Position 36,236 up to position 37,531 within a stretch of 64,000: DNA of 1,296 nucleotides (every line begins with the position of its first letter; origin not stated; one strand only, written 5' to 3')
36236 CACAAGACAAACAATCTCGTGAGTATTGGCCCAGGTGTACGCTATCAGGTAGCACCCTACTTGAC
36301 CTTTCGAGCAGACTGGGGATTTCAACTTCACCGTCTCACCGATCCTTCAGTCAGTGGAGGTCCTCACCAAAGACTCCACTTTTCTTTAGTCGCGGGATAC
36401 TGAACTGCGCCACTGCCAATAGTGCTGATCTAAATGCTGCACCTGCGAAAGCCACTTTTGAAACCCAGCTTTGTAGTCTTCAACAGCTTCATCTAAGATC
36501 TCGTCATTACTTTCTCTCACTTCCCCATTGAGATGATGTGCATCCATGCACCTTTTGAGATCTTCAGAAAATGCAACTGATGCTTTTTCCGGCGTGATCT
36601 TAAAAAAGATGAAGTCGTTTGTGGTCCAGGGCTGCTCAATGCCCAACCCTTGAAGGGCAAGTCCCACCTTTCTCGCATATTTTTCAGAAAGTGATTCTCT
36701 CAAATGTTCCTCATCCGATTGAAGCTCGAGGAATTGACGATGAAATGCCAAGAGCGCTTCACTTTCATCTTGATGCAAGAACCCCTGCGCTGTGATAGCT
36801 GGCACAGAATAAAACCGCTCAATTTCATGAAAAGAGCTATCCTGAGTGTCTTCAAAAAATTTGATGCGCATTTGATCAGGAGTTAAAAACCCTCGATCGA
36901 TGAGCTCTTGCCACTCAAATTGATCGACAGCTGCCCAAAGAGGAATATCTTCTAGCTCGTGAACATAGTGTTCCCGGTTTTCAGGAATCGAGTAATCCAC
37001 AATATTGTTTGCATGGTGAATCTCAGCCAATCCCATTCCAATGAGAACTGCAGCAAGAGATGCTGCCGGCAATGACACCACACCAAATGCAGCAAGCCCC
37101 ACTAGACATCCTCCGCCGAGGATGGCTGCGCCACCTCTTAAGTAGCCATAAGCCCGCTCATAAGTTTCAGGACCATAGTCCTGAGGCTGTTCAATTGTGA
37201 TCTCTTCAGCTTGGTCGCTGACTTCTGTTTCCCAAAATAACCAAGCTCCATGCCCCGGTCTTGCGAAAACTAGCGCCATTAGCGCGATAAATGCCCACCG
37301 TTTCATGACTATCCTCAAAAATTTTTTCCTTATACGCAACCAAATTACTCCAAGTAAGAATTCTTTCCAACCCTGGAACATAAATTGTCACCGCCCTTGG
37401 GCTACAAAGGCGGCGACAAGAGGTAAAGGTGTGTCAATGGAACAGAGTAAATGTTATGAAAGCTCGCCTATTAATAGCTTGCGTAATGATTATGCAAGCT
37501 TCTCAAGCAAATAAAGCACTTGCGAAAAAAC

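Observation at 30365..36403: Two-partner secretion locus in a chlamydial genome, ordered tpsA - orphan ORF - tpsB like Burkholderia-type CDI (cdiA-cdiI-cdiB) loci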

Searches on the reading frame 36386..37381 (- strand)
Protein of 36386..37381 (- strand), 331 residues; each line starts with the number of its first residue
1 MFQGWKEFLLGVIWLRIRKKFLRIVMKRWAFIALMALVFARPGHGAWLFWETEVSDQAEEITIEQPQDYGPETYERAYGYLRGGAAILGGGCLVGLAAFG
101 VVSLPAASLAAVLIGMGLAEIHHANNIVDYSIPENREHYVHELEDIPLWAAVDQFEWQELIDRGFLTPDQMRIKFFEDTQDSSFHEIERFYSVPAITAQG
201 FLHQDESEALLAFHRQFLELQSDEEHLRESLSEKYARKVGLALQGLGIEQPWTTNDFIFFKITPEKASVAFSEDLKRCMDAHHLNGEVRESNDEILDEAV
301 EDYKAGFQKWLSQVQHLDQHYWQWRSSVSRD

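Call 3: search_protein_families(library=pfam, proteins=[window:36386-37381:-], max_evalue=0.1)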
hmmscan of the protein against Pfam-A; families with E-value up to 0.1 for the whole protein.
window:36386-37381:- (331 aa): 0 families

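Call 4: search_protein_families(library=ncbifam, proteins=[window:36386-37381:-], max_evalue=0.1)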
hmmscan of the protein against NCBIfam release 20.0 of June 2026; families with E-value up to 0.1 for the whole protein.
window:36386-37381:- (331 aa): 0 families
